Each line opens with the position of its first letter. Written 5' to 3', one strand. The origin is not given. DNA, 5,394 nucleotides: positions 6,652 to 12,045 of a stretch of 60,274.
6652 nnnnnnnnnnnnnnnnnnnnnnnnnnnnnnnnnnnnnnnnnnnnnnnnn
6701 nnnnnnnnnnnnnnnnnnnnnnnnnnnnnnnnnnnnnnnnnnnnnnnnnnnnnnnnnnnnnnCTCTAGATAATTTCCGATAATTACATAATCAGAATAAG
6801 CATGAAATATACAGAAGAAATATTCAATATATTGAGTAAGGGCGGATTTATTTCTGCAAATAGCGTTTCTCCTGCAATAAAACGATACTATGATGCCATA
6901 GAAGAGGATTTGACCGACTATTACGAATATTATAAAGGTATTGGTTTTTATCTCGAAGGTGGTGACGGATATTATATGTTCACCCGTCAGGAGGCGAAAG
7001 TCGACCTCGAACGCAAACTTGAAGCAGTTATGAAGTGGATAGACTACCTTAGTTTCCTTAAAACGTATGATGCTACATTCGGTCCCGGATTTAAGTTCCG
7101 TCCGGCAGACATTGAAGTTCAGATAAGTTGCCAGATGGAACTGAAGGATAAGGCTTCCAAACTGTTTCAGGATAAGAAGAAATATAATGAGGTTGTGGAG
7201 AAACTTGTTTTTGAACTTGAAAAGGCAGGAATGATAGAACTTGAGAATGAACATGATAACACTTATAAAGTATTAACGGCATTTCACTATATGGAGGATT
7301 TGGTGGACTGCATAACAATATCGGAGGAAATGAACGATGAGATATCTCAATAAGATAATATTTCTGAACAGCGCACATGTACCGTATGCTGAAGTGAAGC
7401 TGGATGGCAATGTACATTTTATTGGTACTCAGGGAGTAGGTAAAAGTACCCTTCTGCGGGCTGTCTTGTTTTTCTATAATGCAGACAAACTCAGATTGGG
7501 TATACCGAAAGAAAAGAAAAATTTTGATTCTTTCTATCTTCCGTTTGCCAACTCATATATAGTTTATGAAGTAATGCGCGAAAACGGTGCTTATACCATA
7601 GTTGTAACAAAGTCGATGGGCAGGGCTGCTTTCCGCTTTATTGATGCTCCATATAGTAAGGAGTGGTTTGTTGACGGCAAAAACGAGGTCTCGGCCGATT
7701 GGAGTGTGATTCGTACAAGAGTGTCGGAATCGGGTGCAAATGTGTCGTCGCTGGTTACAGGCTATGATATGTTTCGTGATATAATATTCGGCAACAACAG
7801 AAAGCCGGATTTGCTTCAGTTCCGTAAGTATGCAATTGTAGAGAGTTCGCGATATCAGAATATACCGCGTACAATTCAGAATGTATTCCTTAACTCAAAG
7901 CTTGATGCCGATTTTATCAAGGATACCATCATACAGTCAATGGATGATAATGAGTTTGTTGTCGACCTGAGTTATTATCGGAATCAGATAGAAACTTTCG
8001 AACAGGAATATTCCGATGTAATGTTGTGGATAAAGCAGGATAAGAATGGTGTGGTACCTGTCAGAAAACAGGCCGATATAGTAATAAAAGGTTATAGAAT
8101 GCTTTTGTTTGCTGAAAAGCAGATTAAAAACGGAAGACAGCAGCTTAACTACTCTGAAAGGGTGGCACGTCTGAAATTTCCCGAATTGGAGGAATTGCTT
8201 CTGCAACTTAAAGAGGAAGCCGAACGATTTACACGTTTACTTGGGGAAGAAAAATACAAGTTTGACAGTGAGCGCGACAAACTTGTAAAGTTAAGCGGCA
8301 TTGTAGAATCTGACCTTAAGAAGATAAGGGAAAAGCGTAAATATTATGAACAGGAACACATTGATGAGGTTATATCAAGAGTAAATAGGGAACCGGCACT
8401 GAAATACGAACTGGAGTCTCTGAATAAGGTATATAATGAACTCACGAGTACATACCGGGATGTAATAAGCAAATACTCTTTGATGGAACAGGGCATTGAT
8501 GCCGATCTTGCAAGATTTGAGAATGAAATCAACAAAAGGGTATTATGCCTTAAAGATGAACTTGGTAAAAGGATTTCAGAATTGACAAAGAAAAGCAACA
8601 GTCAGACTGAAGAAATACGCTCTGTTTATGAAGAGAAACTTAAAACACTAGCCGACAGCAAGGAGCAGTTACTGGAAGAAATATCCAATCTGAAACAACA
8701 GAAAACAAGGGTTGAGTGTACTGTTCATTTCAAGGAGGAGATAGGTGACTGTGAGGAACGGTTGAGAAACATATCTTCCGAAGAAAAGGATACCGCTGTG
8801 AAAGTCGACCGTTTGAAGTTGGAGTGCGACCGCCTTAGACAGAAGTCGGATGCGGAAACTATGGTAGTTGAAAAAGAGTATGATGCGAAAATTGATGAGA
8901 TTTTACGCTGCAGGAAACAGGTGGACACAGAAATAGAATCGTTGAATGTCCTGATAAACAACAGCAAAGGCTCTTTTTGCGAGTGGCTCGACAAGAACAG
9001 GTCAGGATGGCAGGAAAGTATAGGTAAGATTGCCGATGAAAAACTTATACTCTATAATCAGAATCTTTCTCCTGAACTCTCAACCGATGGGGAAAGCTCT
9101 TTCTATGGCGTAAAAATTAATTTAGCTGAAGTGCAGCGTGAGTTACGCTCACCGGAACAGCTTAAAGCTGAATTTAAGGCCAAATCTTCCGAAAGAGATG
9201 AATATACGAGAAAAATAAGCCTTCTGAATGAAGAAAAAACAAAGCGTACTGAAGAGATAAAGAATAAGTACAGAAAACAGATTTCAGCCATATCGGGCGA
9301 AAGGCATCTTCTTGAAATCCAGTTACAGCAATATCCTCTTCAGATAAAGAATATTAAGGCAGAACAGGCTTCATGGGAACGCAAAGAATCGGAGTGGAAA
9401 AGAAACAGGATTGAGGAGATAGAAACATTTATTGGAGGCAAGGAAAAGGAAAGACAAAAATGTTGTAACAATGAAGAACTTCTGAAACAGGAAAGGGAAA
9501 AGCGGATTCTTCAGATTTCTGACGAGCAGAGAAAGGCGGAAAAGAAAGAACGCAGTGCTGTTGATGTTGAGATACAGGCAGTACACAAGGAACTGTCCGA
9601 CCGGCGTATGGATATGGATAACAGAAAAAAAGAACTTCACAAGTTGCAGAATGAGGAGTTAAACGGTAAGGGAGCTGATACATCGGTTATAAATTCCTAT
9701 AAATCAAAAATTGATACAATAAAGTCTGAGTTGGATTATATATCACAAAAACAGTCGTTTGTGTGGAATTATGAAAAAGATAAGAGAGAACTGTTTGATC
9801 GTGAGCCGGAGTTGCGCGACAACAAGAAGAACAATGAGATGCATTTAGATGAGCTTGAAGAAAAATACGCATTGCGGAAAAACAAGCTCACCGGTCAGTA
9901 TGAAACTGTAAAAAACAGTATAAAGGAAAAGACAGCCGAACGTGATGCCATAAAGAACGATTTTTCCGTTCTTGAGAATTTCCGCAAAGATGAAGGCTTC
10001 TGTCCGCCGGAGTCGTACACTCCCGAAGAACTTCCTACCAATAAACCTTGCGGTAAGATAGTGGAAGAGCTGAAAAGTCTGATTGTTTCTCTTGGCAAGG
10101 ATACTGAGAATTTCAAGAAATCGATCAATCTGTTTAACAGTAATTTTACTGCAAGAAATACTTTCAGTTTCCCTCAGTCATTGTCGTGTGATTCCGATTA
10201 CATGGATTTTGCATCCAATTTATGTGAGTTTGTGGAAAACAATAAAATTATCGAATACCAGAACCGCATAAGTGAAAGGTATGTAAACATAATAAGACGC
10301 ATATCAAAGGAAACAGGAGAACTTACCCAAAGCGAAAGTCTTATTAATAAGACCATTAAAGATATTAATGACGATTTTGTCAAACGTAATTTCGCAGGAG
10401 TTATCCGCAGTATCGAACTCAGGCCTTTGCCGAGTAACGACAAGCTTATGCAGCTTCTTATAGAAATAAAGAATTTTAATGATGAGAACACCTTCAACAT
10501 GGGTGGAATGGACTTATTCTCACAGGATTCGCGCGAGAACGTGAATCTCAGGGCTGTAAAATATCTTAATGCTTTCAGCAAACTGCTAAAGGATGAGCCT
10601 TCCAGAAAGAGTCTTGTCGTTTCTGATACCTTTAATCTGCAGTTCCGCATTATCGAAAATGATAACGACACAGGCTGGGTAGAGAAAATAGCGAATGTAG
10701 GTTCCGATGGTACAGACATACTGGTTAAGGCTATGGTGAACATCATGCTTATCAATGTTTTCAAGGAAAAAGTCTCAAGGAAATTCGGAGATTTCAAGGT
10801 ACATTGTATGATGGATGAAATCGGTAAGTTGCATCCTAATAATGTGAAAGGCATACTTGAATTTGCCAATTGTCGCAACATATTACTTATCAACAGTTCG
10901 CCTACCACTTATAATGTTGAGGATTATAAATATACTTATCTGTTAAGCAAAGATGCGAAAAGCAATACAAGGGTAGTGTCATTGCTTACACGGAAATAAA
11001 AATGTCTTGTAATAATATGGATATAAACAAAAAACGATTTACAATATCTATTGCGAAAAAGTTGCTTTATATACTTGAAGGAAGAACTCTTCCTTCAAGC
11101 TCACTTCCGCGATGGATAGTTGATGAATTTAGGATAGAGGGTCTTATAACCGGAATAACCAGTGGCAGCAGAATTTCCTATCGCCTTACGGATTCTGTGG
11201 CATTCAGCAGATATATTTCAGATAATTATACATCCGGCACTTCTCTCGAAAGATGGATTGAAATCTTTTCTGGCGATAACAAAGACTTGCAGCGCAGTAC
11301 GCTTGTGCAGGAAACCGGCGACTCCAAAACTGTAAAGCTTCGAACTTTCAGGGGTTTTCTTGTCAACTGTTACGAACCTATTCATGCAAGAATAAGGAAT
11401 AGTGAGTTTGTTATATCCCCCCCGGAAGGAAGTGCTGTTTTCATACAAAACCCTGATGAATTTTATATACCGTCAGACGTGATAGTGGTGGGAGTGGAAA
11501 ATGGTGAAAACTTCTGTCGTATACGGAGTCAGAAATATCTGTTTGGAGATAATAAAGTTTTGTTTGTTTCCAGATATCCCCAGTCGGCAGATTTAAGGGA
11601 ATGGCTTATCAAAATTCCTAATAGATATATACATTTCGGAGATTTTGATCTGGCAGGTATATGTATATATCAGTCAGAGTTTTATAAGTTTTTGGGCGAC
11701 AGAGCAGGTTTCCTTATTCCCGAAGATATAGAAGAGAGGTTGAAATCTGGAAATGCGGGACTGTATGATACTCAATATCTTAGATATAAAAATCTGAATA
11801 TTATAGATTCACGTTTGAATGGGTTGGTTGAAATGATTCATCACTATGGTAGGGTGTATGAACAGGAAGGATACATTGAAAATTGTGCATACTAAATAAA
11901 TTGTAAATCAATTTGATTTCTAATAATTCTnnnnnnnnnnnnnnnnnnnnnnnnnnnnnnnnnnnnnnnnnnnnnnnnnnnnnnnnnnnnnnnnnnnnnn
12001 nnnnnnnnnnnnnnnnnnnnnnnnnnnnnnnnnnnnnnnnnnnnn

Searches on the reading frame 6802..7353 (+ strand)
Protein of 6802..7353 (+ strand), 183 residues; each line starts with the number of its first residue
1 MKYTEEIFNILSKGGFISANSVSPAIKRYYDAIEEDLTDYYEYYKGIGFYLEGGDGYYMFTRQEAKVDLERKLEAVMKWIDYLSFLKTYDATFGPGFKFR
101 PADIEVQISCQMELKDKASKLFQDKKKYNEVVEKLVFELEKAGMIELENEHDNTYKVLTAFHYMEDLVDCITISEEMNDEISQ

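Call 28: search_protein_families(library=pfam, proteins=[window:6802-7353:+], max_evalue=0.001)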
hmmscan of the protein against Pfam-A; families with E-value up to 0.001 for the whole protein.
window:6802-7353:+ (183 aa): 1 family
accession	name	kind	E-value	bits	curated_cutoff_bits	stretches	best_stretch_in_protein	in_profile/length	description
PF21980.2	MksE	-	3e-41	141.9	27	1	2-168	1-163/163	Condensin complex protein MksE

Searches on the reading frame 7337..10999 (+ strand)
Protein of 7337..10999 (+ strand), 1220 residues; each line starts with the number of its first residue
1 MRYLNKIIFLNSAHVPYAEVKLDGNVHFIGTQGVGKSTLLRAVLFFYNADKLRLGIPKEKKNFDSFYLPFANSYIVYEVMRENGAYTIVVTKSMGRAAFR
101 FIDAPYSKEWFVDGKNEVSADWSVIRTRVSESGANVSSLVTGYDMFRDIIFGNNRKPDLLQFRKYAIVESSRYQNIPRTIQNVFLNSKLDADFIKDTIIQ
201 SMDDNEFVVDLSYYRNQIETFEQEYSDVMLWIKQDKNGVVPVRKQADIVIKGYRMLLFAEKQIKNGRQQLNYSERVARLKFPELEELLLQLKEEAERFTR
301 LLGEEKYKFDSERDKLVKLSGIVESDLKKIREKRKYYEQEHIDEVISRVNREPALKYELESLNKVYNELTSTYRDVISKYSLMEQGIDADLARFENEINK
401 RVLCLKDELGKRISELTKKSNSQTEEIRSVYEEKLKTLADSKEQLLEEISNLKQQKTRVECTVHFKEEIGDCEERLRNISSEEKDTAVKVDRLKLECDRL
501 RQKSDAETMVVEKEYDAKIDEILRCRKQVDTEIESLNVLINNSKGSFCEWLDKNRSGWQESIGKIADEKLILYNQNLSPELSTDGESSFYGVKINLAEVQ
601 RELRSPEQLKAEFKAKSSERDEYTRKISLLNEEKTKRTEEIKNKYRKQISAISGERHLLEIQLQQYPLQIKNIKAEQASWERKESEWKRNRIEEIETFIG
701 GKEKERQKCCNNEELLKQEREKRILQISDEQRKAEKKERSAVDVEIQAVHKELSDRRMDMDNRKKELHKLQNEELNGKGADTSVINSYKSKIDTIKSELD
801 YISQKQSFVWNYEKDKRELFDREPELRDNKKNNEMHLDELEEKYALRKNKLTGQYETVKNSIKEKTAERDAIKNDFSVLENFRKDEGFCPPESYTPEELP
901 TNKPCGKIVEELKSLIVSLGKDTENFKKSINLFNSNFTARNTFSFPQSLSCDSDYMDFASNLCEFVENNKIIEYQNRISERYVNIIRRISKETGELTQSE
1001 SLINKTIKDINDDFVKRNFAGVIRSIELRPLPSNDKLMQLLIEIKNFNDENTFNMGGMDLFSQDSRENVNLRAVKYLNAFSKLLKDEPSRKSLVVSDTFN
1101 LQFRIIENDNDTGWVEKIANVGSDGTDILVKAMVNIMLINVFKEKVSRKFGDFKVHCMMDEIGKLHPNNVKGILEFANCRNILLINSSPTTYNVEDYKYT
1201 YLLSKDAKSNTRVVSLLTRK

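Call 28: search_protein_families(library=pfam, proteins=[window:7337-10999:+], max_evalue=0.001)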
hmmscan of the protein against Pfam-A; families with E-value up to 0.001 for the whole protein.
window:7337-10999:+ (1220 aa): 1 family
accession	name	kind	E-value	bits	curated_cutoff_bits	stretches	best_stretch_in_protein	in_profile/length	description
PF12128.14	DUF3584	-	4.1e-64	217.2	31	2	18-874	12-853/1191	Protein of unknown function (DUF3584)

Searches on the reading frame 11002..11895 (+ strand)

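Call 28: search_protein_families(library=pfam, proteins=[window:11002-11895:+], max_evalue=0.001)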
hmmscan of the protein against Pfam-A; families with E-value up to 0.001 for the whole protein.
window:11002-11895:+ (297 aa): 1 family
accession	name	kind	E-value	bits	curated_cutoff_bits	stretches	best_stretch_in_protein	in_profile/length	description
PF23947.1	DUF7281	-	4.7e-05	23.5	27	1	162-289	45-172/183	Domain of unknown function (DUF7281)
